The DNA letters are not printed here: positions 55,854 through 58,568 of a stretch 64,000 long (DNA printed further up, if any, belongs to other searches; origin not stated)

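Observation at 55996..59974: Processive GT2 synthase translationally coupled to a membrane-anchored GH18 chitinase with two chitin-binding modules: possible chitin-like polymer synthesis/trimming pair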

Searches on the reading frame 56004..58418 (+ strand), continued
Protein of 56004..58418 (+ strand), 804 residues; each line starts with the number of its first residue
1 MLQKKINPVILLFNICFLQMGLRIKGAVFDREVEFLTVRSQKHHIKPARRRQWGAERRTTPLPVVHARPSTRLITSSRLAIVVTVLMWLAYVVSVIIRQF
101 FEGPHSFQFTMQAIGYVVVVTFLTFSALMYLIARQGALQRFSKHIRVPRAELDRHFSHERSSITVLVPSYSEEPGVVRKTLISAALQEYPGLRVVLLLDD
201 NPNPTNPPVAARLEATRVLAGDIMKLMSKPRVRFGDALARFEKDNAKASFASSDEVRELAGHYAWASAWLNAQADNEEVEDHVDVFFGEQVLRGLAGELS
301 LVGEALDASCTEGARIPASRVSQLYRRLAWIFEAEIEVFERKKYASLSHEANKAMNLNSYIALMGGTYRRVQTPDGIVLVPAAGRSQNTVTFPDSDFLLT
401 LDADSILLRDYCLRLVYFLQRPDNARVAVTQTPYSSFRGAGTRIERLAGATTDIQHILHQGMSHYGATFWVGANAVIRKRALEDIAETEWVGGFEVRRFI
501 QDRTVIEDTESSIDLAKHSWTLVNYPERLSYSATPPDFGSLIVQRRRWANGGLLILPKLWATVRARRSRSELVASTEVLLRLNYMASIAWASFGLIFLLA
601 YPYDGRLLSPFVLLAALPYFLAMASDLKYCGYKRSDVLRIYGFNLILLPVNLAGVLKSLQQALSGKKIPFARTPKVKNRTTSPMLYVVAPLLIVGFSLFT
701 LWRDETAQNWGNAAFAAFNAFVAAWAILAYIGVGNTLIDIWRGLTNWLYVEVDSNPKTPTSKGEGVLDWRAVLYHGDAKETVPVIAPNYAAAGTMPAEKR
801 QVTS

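Call 23: search_dna_similar(query=window:56115-58415:+, collection=plasmids, mode=protein, max_rows=40, rows=spread)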
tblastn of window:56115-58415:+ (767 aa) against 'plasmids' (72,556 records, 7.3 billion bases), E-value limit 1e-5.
Records with a match: 80; places in all: 81; records where one place covers at least 80% of the query: 13.
Best place of each record, by identity: 60-80% 1; <60% 79.
By first word of the organism name: Sinorhizobium 21; Lactococcus 13; Rhizobium 12; Ensifer 9; Ralstonia 5; Levilactobacillus 3; Burkholderia 3; Neorhizobium 3; Paracoccus 3; Pararhizobium 2; and 6 more.
By predicted mobility (MOB-suite, as given by PLSDB): non-mobilizable 37; mobilizable 22; conjugative 21.
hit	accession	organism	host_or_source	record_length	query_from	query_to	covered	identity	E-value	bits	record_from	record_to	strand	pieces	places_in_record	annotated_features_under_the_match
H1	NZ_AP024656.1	Arthrobacter sp. NicSoilB8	-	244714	12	742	95%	62.8%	0e+0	859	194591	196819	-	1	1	glycosyltransferase family 2 protein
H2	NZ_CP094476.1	Lactococcus lactis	kefir grains,pure culture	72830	12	747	96%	53.1%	0e+0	757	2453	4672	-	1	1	glycosyltransferase family 2 protein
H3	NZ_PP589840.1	Lactococcus sp.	Bacterial culture,Dairy environment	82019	12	747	96%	53.1%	0e+0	757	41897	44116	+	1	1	glycosyltransferase family 2 protein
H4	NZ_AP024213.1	Lactococcus cremoris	-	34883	12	747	96%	53.0%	0e+0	756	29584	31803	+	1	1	glycosyltransferase family 2 protein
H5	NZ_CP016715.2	Lactococcus lactis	Single cell,Dairy fermentation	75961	12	747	96%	53.0%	0e+0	756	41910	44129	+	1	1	glycosyltransferase family 2 protein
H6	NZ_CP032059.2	Lactococcus lactis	Dairy Fermentation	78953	12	747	96%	53.0%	0e+0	754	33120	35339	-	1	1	glycosyltransferase family 2 protein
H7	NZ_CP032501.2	Lactococcus lactis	Dairy Fermentation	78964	12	747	96%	53.0%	0e+0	754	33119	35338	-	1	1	glycosyltransferase family 2 protein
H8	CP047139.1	Ralstonia solanacearum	Potato,Single cell,tuber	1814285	357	646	38%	25.0%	8e-6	57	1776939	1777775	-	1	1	pgaC: poly-beta-1,6 N-acetyl-D-glucosamine synthase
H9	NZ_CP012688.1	Ralstonia solanacearum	Solanum commersonii,whole organism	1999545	357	646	38%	25.0%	8e-6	57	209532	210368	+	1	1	none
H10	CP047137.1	Ralstonia solanacearum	Potato,Single cell,tuber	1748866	357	646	38%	25.0%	8e-6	57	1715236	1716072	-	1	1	pgaC: poly-beta-1,6 N-acetyl-D-glucosamine synthase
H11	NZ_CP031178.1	Levilactobacillus brevis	-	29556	361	623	34%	26.4%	1e-5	57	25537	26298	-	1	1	glycosyltransferase family 2 protein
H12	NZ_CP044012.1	Sinorhizobium sp. BG8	Prosopis cineraria,pure bacterial ...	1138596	346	601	33%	26.6%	1e-9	70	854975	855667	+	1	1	none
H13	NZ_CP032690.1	Rhizobium sp. CCGE532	Phaseolus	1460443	346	590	32%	26.8%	5e-8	65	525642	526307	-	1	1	record has no annotation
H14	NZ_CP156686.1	Burkholderia stagnalis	Bacterial cells,soils collected in ...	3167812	357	581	29%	28.9%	2e-6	59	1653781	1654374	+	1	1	none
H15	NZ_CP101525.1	Burkholderia arboris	mixed culture,soil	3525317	357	586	30%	28.0%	4e-6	58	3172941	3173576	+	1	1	none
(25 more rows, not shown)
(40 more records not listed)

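Call 24: get_annotated_region(hit=H5, flank=7000)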
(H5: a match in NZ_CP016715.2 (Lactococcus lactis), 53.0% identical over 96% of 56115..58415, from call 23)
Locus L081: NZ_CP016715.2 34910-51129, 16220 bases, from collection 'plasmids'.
description: Lactococcus lactis subsp. lactis strain UC063 plasmid pUC063A, complete sequence
organism: Lactococcus lactis (NCBI taxid 1360)
taxonomy: Bacteria; Bacillota; Bacilli; Lactobacillales; Streptococcaceae; Lactococcus; Lactococcus lactis
host: -; source: Single cell,Dairy fermentation; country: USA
typing (MOB-suite, as given by PLSDB): mobilizable; replicon rep_cluster_667; relaxase MOB_Unknown
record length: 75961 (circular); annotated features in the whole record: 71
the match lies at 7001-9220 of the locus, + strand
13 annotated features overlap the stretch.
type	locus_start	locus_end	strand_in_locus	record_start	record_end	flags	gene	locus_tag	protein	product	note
CDS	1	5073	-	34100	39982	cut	prtP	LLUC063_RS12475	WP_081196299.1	PII-type proteinase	-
CDS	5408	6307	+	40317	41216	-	-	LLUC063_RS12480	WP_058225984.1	peptidylprolyl isomerase PrsA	-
CDS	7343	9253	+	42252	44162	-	-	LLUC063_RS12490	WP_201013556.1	glycosyltransferase family 2 protein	-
CDS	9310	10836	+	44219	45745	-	-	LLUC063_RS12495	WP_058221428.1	hypothetical protein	-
CDS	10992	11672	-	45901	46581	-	-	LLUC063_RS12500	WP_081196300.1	IS6 family transposase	-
CDS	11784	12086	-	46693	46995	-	-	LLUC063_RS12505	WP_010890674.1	hypothetical protein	-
CDS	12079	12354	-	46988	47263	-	-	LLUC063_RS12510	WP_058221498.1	DUF2089 family protein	-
CDS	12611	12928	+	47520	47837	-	-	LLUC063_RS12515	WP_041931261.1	PadR family transcriptional regulator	-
CDS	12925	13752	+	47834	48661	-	-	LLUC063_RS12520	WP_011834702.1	hypothetical protein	-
CDS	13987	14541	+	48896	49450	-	-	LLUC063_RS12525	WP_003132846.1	recombinase family protein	GO:0006310 - DNA recombination [Evidence IEA]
CDS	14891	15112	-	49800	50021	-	-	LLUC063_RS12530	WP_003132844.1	hypothetical protein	-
CDS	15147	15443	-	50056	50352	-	-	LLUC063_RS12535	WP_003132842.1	BRCT domain-containing protein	-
CDS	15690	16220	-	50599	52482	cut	pepO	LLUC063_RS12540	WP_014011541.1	endopeptidase PepO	-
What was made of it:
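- Dairy Lactococcus plasmids carry the cassette although no plant or fungus is present there (call 24).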

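Call 25: get_annotated_region(hit=H1, flank=7000)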
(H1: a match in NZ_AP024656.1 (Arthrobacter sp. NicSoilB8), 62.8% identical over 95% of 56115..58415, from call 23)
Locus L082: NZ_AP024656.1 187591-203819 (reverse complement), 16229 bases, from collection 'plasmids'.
description: Arthrobacter sp. NicSoilB8 plasmid pNicSoilB8, complete sequence
organism: Arthrobacter sp. NicSoilB8 (NCBI taxid 2830998)
taxonomy: Bacteria; Actinomycetota; Actinomycetes; Micrococcales; Micrococcaceae; Arthrobacter; Arthrobacter sp. NicSoilB8
host: -; source: -; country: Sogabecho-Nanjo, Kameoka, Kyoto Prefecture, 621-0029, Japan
typing (MOB-suite, as given by PLSDB): mobilizable; replicon rep_cluster_1210; relaxase MOBP
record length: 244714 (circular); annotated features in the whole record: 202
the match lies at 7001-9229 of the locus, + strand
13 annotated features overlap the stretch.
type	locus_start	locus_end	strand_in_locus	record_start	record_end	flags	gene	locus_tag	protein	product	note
CDS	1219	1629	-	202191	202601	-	-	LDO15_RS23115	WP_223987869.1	hypothetical protein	-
CDS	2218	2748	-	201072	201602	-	-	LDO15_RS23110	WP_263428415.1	transposase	-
CDS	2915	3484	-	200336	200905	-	-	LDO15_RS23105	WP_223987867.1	transposase family protein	-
CDS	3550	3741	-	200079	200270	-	-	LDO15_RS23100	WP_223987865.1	hypothetical protein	-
CDS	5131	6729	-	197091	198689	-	-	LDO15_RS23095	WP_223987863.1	carbohydrate-binding protein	GO:0005975 - carbohydrate metabolic process [Evidence IEA]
CDS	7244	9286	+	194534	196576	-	-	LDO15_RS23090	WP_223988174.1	glycosyltransferase family 2 protein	-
CDS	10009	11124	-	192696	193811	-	-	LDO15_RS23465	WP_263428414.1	glycosyl hydrolase family 18 protein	-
CDS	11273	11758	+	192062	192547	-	-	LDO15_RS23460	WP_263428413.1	hypothetical protein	-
CDS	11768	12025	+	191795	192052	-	-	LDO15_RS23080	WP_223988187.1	hypothetical protein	-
CDS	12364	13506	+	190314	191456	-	-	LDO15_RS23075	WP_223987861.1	GGDEF domain-containing protein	-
CDS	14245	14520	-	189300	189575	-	-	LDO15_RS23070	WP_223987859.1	hypothetical protein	-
CDS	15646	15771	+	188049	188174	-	-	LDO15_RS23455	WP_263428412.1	hypothetical protein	-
CDS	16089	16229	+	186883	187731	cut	-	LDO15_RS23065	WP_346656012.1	MFS transporter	GO:0055085 - transmembrane transport [Evidence IEA]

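Call 46: predict_structure(alignment_id=A3)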
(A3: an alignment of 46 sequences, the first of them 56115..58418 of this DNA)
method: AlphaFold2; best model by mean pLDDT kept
length: 767 residues; sequences in the alignment: 46
mean_pLDDT: 57.4   pTM: 0.52
mean pLDDT of the five models: 57.4, 56.8, 55.4, 54.4, 53.3
residues with pLDDT >= 90: 26; 70-90: 205; 50-70: 272; < 50: 264
segments of 3 or more residues with pLDDT < 50: 1-30, 105-109, 311-318, 366-368, 389-436, 452-459, 463-514, 592-596, 625-649, 692-699, 701-730, 734-767
pLDDT, mean of each block of 10 residues (from residue 1): 30 29 35 66 80 79 67 69 69 61 50 67 74 64 78 76 58 72 87 91 85 86 92 89 61 70 80 80 82 86 61 38 68 67 74 75 57 61 57 36 28 29 29 42 61 45 37 39 36 29 36 50 68 66 60 57 54 62 61 49 56 54 47 28 37 64 70 63 65 48 40 28 34 47 29 26 28
secondary structure, 60 per line:
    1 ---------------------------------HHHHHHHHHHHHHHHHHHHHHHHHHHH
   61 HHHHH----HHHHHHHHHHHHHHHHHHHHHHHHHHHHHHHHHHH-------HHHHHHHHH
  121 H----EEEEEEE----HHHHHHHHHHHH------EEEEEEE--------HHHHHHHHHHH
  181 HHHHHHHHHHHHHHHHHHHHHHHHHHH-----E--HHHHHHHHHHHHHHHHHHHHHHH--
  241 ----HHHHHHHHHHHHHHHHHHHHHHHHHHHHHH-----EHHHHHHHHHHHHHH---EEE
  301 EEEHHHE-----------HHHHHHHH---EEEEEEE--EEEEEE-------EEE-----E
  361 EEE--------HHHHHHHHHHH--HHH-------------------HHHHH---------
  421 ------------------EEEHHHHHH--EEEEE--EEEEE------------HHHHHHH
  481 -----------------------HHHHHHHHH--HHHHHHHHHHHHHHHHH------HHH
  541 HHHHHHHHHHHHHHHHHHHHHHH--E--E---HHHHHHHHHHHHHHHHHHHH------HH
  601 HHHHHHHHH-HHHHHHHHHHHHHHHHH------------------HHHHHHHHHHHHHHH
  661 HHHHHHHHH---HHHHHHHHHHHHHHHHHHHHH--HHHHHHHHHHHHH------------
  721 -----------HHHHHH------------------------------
elements in order (helices of 4 or more, strands of 3 or more residues): H34-65 H70-104 H112-121 E126-132 H137-148 E155-161 H170-207 H216-238 H245-274 H281-294 E298-303 H319-326 E330-336 E339-344 E352-354 E360-363 H372-382 H407-411 E439-441 H442-447 E450-454 E457-461 H474-480 H504-512 H515-531 H538-563 H573-592 H599-609 H611-627 H646-669 H673-693 H696-708 H732-737
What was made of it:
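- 56238..56399 (+): Two N-terminal transmembrane helices of the synthase (residues 42-60 and 77-95). AF2 helices 34-65 and 70-104 (call 46).
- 56622..56996 (+): Conserved helical insertion of about 125-150 residues (170-294) that splits the GT-A domain between DD and the KAxN motif. AF2 helices in this stretch have block-mean pLDDT mostly 70-92, the best part of an otherwise poor model (call 46).
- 57747..58202 (+): C-terminal hydrophobic bundle (residues 545-696; 4-5 segments), the presumed polymer channel. AF2 helices 538-708 (call 46).
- On Processive membrane GT2 polysaccharide synthases (BcsA/CesA/HAS/Chs/NodC/PgaC superfamily): The AF2 model is poor (pLDDT 57; call 46), so a channel is inferred, not seen.
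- The GT2 AF2 model is poor (pLDDT 57, catalytic core below 50; call 46), so no donor pocket could be examined.
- Tried and rejected: The AF2 run used 46 homologues at 71-78% identity to the window protein (Neff 1.7) and gave pLDDT 57, with the catalytic core below 50 (call 46).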

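Call 49: fold_search(model_id=the predicted structure, library=pdb)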
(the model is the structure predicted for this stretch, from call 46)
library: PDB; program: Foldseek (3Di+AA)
matches with E <= 10: 460; with E <= 0.001: 14
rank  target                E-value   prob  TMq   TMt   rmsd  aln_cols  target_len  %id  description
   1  8g2j_I                1.0e-06  1.00  0.41  0.43  15.3       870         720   13  Hybrid aspen cellulose synthase-8 bound to UDP-glucose (released 2023-03-01)
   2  8vht_A                1.7e-06  1.00  0.39  0.43  13.1       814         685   12  Cryo EM structure of a soybean CesA3 homotrimer (released 2025-01-15)
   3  9b8v_E                5.1e-06  1.00  0.38  0.35  10.1       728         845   12  AlphaFold2 informed cryo-EM model of the E. coli cellulose synthase BcsAG3B6 complex (released 2025-02-19)
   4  4p00_A                8.0e-06  1.00  0.33  0.35  17.6       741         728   14  Bacterial Cellulose Synthase in complex with cyclic-di-GMP and UDP (released 2014-04-09)
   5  9fp0_A                1.2e-05  1.00  0.37  0.37  10.0       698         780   13  Cryo-EM structure of the 'crown'less Bcs macrocomplex for E. coli cellulose secretion in non-saturating c-di-GMP (loca (released 2024-10-16)
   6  4hg6_A                2.3e-05  1.00  0.37  0.38  13.1       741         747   14  Structure of a cellulose synthase - cellulose translocation intermediate (released 2012-12-19)
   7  9fmv_A                3.3e-05  1.00  0.30  0.30  14.9       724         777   13  Cryo-EM structure of the c-di-GMP-free synthase:pEtN transferase complex (BcsA-Bct-G3) from the E. coli cellulose secr (released 2024-10-16)
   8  5ej1_A                7.0e-05  1.00  0.35  0.36  15.3       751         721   13  Pre-translocation state of bacterial cellulose synthase (released 2016-03-30)
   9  9fnn_A                1.4e-04  1.00  0.30  0.30  14.9       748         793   12  Cryo-EM structure of the c-di-GMP-saturated 'crown'less Bcs macrocomplex for cellulose secretion in E. coli (released 2024-10-16)
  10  8vi0_A                1.5e-04  1.00  0.44  0.46  14.5       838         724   13  Cryo EM structure of a soybean CesA6 homotrimer (released 2025-01-15)
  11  6yv7_A                1.9e-04  1.00  0.26  0.50  12.5       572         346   12  Mannosyltransferase PcManGT from Pyrobaculum calidifontis (released 2020-07-22)
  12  7d5k_A                2.4e-04  1.00  0.41  0.43  13.5       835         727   13  CryoEM structure of cotton cellulose synthase isoform 7 (released 2021-07-28)
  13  6yv7_B                2.9e-04  1.00  0.28  0.54   9.9       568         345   14  Mannosyltransferase PcManGT from Pyrobaculum calidifontis (released 2020-07-22)
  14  9yq4_A                9.1e-04  1.00  0.31  0.44  14.4       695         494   11  Chlorella virus hyaluronan synthase bound to a proofreading UDP-GlcA (released 2025-12-10)
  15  8rf0_A                1.5e-03  1.00  0.37  0.13  10.9       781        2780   13  WT-CGS sample in nanodisc (released 2024-03-20)
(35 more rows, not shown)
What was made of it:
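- Foldseek top hits are CesA, BcsA and HAS (call 49).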

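Call 66: find_encoding_contigs(protein=P0107, flank=8000, max_places=3)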
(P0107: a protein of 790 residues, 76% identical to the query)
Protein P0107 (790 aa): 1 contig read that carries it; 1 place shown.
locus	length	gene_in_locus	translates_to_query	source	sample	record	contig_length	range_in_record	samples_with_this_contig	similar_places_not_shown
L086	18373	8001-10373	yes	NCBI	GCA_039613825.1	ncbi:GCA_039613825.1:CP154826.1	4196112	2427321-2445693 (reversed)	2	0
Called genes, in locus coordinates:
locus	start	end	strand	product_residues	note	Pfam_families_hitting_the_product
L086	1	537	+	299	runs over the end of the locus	PF00142:Fer4_NifH, PF02374:ArsA_ATPase, PF06564:CBP_BcsQ, PF09140:MipZ, PF10609:ParA, PF13614:AAA_31, PF01656:CbiA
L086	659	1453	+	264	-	PF02616:SMC_ScpA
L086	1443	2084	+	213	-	PF04079:SMC_ScpB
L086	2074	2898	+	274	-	PF01479:S4, PF00849:PseudoU_synth_2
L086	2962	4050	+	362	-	PF02153:PDH_N, PF20463:PDH_C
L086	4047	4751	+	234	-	PF02224:Cytidylate_kin, PF13189:Cytidylate_kin2 (faint)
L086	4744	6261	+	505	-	PF00009:GTP_EFTU, PF01926:MMR_HSR1, PF02421:FeoB_N, PF04548:AIG1, PF00009:GTP_EFTU (weak), PF01926:MMR_HSR1, PF02421:FeoB_N, PF14714:KH_dom-like, +4 more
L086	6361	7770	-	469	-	PF10009:DUF2252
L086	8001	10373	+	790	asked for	PF00535:Glycos_transf_2 (faint), PF13632:Glyco_trans_2_3, PF13641:Glyco_tranf_2_3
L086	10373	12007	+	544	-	PF02839:CBM_5_12 (weak)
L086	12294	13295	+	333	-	PF00356:LacI, PF00532:Peripla_BP_1 (weak), PF13377:Peripla_BP_3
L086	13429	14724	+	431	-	PF13343:SBP_bac_6 (faint), PF01547:SBP_bac_1, PF13531:SBP_bac_11, PF13416:SBP_bac_8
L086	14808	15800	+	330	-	PF00528:BPD_transp_1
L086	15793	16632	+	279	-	PF00528:BPD_transp_1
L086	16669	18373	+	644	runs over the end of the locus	-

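Call 67: find_encoding_contigs(protein=P0101, flank=8000, max_places=2)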
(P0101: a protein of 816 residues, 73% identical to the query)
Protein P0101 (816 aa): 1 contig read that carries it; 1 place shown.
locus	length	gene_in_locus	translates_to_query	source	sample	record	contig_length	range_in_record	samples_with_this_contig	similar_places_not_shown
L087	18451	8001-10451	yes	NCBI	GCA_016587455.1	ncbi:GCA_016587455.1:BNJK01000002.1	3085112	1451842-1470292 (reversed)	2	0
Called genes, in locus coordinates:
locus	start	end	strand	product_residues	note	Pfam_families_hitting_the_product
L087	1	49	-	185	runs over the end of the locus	PF00561:Abhydrolase_1 (faint), PF12697:Abhydrolase_6, PF06821:Ser_hydrolase (weak)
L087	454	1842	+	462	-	-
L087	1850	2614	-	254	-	-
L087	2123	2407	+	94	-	-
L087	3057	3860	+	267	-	PF04542:Sigma70_r2 (weak), PF08281:Sigma70_r4_2, PF04545:Sigma70_r4 (weak)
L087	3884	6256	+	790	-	PF13513:HEAT_EZ (faint), PF02985:HEAT (faint), PF13646:HEAT_2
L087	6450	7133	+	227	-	PF00293:NUDIX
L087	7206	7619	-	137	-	PF04120:Iron_permease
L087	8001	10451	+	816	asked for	PF00535:Glycos_transf_2 (faint), PF13641:Glyco_tranf_2_3, PF13632:Glyco_trans_2_3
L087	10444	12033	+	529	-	PF00704:Glyco_hydro_18 (weak), PF02839:CBM_5_12 (weak)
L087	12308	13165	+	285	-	PF00376:MerR, PF13411:MerR_1, PF09278:MerR-DNA-bind (faint)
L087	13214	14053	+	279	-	PF00106:adh_short, PF08659:KR (weak), PF13561:adh_short_C2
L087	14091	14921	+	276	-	PF00106:adh_short, PF08659:KR, PF13561:adh_short_C2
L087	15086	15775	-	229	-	PF01209:Ubie_methyltran, PF01135:PCMT, PF02353:CMAS, PF13489:Methyltransf_23, PF13847:Methyltransf_31, PF08241:Methyltransf_11, PF08242:Methyltransf_12, PF13649:Methyltransf_25, +5 more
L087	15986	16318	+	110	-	PF01638:HxlR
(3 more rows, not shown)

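Call 68: find_encoding_contigs(protein=P0049, flank=8000, max_places=2)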
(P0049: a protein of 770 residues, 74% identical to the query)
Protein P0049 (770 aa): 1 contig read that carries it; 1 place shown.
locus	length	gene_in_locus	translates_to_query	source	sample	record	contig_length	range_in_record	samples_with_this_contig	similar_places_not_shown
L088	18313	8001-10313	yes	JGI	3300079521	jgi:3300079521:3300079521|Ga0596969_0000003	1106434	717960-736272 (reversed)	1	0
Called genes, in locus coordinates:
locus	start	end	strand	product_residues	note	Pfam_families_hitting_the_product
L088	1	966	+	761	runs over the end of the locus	PF00270:DEAD (faint), PF04851:ResIII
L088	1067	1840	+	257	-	PF13489:Methyltransf_23, PF01209:Ubie_methyltran, PF02353:CMAS (weak), PF05175:MTS, PF13847:Methyltransf_31, PF08241:Methyltransf_11, PF08242:Methyltransf_12, PF13649:Methyltransf_25, +1 more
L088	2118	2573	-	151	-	-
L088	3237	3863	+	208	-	-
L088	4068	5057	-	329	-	PF03631:Virul_fac_BrkB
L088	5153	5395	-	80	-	PF26604:CBU_0592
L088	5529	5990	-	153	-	-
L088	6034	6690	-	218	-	-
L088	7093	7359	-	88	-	PF15738:YafQ_toxin, PF05016:ParE_toxin (faint)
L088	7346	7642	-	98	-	-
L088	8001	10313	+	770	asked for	PF00535:Glycos_transf_2 (faint), PF13641:Glyco_tranf_2_3, PF13632:Glyco_trans_2_3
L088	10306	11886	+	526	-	PF00704:Glyco_hydro_18 (faint), PF02839:CBM_5_12 (weak)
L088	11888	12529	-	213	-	PF06414:Zeta_toxin, PF13671:AAA_33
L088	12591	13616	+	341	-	PF00953:Glycos_transf_4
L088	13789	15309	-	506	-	PF01381:HTH_3, PF12844:HTH_19, PF13443:HTH_26 (weak), PF13560:HTH_31, PF13744:HTH_37 (faint), PF00275:EPSP_synthase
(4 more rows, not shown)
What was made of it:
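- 58406..58418 (+): Translational coupling site: AGGTGA Shine-Dalgarno, then GTG start overlapping the TGA stop (GTGA). Overlaps of 1 or 8 nt occur in Diaminobutyricibacter, Reticulibacter and another Saccharibacteria-size contig (calls 66-68).
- Gene overlaps in three other lineages (calls 66-68).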

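Call 76: find_related_loci(query=A3, collection=viral_contigs, flank=5000)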
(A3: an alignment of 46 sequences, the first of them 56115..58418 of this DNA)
Query A3 (767 aa) in viral_contigs; peptide patterns used: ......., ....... (x = any residue, [..] = any of these).
143 stretches matched a pattern, but none encodes a relative of the query by tblastn (E <= 1e-3).
